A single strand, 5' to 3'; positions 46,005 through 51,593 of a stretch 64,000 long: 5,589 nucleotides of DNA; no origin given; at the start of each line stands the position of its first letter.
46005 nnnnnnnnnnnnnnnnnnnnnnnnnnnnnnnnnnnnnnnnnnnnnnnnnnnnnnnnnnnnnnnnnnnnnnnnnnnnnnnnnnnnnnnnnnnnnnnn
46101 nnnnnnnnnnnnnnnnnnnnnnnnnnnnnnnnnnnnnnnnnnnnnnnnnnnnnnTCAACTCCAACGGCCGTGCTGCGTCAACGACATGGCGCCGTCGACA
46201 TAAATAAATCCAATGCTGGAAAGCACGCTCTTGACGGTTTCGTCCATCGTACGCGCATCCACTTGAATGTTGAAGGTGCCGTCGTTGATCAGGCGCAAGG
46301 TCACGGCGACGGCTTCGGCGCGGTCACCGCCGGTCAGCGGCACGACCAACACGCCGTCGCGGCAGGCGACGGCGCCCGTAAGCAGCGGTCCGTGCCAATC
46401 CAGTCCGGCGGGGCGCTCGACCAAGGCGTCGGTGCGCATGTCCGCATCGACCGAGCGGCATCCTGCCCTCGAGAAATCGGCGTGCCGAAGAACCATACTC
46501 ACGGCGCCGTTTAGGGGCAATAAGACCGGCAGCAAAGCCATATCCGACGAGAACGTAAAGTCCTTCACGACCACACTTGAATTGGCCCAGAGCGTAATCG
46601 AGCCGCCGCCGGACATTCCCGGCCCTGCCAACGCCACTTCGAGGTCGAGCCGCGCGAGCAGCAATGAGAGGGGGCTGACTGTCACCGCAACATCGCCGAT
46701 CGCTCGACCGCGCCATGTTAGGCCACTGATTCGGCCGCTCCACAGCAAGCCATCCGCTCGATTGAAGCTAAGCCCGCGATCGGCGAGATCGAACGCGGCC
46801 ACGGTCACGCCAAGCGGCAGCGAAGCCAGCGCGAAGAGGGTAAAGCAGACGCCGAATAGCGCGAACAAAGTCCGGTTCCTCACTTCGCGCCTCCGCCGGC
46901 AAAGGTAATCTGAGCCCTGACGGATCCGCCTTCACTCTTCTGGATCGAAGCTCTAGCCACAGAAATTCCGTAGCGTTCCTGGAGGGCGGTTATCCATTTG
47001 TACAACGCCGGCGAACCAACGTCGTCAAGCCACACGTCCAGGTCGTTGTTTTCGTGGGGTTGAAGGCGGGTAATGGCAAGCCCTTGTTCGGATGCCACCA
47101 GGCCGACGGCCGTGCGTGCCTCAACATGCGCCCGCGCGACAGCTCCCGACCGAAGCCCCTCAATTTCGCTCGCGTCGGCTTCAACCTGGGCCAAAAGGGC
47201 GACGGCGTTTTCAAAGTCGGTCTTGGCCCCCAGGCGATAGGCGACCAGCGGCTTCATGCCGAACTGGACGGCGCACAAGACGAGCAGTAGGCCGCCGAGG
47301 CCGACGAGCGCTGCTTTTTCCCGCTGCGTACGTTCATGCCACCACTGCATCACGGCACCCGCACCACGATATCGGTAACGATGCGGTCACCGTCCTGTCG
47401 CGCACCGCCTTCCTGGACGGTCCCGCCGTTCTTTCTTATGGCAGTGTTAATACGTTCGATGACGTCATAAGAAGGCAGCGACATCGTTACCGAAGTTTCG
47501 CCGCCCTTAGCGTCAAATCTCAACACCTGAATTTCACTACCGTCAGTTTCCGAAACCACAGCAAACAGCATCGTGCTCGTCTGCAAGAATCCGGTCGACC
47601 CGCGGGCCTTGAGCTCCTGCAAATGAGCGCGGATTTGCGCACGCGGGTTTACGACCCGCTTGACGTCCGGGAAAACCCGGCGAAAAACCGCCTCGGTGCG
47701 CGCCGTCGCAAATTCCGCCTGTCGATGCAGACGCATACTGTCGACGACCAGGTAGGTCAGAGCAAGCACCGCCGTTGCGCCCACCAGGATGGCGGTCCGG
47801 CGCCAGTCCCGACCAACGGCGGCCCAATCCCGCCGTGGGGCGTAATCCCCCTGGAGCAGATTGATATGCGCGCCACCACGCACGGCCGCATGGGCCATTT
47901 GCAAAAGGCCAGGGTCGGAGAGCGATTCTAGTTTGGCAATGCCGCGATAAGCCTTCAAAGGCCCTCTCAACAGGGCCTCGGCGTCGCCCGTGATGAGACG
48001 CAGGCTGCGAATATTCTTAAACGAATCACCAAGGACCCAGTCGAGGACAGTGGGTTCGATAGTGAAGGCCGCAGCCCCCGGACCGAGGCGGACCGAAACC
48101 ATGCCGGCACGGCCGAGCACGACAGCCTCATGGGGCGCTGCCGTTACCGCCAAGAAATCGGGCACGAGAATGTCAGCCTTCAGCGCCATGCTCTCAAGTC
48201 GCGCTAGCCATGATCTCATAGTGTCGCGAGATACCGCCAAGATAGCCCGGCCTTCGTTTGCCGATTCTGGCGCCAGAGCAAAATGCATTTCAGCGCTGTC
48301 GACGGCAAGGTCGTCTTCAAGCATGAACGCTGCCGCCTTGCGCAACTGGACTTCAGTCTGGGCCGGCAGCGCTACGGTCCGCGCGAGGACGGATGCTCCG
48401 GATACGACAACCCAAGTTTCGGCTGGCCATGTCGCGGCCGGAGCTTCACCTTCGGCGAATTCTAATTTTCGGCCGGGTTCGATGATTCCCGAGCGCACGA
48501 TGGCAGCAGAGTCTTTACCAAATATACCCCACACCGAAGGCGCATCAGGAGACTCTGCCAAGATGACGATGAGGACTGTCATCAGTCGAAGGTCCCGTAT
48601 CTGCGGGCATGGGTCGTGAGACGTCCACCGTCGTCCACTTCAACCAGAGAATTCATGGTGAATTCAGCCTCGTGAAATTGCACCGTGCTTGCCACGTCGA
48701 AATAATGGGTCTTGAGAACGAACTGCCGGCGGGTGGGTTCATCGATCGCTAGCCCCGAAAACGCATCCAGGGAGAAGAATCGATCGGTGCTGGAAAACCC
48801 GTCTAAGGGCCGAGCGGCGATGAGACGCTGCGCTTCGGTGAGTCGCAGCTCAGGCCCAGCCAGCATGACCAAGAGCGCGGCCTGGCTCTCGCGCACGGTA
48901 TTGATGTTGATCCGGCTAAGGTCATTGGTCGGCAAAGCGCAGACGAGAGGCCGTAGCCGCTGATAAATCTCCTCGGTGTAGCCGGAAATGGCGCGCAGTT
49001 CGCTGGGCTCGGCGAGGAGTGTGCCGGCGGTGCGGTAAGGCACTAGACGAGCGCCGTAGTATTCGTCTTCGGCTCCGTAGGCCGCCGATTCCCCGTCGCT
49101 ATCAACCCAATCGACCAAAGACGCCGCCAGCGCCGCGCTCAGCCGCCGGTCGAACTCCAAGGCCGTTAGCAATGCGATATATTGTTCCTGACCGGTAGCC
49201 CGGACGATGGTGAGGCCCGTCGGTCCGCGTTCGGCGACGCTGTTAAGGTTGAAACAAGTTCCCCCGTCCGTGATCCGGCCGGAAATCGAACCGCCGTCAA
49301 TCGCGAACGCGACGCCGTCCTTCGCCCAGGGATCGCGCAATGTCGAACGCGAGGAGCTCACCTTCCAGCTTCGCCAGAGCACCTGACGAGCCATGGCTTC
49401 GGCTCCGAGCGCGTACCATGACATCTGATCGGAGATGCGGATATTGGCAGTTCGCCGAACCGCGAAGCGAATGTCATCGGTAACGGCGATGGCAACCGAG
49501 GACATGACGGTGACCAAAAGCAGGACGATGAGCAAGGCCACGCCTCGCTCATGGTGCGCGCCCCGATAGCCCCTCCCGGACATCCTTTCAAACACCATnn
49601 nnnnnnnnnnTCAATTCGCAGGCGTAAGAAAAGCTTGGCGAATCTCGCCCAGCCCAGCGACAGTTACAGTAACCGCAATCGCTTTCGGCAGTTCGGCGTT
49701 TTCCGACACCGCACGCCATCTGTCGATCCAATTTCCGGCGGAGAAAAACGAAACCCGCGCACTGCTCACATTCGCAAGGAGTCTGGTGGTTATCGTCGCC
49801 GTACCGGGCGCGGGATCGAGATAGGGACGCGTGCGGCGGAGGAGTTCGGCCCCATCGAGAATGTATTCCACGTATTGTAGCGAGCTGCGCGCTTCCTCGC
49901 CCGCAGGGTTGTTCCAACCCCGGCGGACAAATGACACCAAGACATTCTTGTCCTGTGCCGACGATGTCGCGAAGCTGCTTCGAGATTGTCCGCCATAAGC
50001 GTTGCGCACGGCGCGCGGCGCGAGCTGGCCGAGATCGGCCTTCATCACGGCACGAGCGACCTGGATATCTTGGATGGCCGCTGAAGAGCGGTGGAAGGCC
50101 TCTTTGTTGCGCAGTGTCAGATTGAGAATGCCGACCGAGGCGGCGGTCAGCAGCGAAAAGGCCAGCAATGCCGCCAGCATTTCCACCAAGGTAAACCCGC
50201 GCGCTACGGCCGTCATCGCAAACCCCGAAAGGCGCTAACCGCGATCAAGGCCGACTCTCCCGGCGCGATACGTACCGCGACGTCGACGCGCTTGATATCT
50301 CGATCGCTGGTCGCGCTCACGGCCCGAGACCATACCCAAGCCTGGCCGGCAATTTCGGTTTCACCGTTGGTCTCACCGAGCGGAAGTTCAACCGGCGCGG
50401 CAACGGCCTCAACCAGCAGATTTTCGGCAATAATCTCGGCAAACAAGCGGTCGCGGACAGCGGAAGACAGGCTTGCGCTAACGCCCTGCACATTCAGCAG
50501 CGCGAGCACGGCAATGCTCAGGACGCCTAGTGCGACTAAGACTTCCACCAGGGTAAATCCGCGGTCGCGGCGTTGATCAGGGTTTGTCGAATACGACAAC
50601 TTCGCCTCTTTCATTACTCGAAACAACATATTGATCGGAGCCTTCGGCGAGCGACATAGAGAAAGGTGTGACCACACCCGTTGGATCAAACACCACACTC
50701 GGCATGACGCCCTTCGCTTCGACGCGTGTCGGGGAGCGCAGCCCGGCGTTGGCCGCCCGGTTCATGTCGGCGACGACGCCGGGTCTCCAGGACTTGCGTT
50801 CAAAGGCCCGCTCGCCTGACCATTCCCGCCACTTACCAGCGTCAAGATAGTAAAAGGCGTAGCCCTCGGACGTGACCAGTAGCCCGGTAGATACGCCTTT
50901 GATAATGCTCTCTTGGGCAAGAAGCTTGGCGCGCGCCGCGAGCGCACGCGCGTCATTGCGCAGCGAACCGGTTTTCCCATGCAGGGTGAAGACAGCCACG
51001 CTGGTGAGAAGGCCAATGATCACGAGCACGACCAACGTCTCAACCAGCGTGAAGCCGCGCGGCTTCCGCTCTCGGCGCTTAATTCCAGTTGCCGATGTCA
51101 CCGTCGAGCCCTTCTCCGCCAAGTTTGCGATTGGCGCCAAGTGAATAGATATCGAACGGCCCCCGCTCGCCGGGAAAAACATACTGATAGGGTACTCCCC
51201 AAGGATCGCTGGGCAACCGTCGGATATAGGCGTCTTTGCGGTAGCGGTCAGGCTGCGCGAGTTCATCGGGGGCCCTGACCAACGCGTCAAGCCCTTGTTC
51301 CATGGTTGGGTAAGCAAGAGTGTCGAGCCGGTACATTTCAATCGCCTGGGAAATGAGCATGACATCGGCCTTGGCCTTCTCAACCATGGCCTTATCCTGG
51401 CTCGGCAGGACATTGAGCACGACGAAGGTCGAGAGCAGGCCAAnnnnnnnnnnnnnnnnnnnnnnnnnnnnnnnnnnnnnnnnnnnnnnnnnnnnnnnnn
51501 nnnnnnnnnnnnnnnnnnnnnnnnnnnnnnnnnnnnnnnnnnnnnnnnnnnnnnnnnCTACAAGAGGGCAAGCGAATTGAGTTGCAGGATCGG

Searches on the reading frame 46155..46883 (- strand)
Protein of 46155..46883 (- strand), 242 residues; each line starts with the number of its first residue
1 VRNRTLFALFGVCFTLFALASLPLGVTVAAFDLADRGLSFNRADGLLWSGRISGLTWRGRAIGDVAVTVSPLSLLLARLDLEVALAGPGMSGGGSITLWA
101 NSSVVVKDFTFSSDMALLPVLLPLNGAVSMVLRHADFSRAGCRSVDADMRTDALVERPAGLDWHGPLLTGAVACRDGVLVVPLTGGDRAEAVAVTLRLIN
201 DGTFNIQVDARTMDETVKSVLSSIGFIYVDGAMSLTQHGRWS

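Call 9: search_protein_families(library=pfam, proteins=[window:46155-46883:-], max_evalue=0.001)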
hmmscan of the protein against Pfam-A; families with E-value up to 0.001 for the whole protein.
window:46155-46883:- (242 aa): 1 family
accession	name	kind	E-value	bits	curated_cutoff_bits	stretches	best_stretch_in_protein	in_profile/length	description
PF01203.25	T2SSN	-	5.3e-24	85.9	29.6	1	37-235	2-210/211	Type II secretion system (T2SS), protein N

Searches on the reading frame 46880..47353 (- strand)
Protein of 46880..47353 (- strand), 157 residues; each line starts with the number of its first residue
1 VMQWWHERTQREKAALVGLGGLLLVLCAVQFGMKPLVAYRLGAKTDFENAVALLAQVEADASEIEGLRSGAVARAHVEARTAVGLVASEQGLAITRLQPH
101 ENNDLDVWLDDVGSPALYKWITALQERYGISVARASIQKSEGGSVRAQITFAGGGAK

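Call 9: search_protein_families(library=pfam, proteins=[window:46880-47353:-], max_evalue=0.001)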
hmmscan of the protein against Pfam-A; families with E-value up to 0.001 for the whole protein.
window:46880-47353:- (157 aa): 1 family
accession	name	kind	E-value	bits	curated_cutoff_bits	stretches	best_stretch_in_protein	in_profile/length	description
PF04612.17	T2SSM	-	2.7e-30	106.1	27.8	1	2-152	5-157/160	Type II secretion system (T2SS), protein M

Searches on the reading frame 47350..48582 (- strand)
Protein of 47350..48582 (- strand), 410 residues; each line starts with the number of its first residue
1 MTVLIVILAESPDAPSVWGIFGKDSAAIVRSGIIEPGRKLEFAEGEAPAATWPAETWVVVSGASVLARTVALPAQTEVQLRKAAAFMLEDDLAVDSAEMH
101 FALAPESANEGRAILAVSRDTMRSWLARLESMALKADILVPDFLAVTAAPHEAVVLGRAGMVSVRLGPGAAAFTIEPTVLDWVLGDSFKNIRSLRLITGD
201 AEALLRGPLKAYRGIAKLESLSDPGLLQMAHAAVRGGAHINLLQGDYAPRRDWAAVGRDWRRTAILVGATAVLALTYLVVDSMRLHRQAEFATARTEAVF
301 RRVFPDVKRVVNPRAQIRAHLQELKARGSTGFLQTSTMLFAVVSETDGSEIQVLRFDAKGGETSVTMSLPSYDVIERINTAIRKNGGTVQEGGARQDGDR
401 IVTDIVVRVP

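Call 8: search_protein_families(library=pfam, proteins=[window:47350-48582:-], max_evalue=0.001)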
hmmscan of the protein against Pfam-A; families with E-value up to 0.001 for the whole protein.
window:47350-48582:- (410 aa): 2 families
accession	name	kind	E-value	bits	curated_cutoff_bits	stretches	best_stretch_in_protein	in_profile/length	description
PF12693.12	GspL_C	-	1.4e-20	74.2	29.6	1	258-408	5-155/158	GspL periplasmic domain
PF05134.19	T2SSL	-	5.7e-20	72.1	25.5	1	4-250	1-231/231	Type II secretion system (T2SS), protein L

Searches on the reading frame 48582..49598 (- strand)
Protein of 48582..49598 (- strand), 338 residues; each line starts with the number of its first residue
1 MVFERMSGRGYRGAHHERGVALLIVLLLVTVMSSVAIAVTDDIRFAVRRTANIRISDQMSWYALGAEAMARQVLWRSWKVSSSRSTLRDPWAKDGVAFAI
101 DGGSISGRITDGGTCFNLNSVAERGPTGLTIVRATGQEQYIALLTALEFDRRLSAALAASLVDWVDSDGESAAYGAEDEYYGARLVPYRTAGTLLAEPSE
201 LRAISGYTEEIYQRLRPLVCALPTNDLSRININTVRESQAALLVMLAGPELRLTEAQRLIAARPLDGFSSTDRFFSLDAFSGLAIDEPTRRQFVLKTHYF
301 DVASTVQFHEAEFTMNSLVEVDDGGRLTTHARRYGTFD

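Call 8: search_protein_families(library=pfam, proteins=[window:48582-49598:-], max_evalue=0.001)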
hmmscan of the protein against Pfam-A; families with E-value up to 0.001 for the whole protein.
window:48582-49598:- (338 aa): 2 families
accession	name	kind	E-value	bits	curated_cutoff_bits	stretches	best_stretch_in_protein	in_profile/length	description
PF21687.3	T2SSK_1st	-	8.9e-32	110.5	26.2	1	114-224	1-107/107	Type II secretion system (T2SS), protein K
PF03934.19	T2SSK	-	1.5e-11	44.9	24.2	1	230-293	1-60/63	Type II secretion system (T2SS), protein K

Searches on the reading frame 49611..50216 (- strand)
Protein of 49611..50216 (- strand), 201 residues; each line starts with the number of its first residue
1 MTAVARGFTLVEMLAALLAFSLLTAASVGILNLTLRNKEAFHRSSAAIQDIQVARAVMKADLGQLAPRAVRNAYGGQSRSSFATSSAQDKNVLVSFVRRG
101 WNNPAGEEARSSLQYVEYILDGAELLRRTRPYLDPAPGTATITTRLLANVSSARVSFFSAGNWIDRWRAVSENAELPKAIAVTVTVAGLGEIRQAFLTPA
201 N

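Call 8: search_protein_families(library=pfam, proteins=[window:49611-50216:-], max_evalue=0.001)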
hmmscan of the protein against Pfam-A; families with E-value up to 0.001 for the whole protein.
window:49611-50216:- (201 aa): 2 families
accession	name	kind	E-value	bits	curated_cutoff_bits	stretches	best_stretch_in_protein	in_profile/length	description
PF11612.13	T2SSJ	-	1.6e-37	129.3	28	1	58-196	1-140/140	Type II secretion system (T2SS), protein J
PF07963.17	N_methyl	-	0.00019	21.3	21.2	1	5-27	4-26/27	Prokaryotic N-terminal methylation motif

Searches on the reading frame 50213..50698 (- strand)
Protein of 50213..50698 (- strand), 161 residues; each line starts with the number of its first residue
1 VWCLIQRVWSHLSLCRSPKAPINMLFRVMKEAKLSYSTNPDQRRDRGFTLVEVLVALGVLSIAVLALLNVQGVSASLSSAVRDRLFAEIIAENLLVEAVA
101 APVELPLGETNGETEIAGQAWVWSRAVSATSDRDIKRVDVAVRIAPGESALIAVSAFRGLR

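Call 8: search_protein_families(library=pfam, proteins=[window:50213-50698:-], max_evalue=0.001)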
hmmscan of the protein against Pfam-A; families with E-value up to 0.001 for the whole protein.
window:50213-50698:- (161 aa): 2 families
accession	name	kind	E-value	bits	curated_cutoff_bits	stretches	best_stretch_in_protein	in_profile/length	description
PF02501.22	T2SSI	-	4.6e-18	65.5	25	1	82-157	2-78/80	Type II secretion system (T2SS), protein I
PF07963.17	N_methyl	-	6.2e-09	35.5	21.2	1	43-68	2-27/27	Prokaryotic N-terminal methylation motif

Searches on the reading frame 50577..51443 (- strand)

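Call 8: search_protein_families(library=pfam, proteins=[window:50577-51443:-], max_evalue=0.001)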
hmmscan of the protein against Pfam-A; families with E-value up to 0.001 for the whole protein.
window:50577-51443:- (288 aa): 1 family
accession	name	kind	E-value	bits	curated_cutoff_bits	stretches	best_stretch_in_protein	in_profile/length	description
PF07963.17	N_methyl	-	1.7e-07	31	21.2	1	126-150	2-26/27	Prokaryotic N-terminal methylation motif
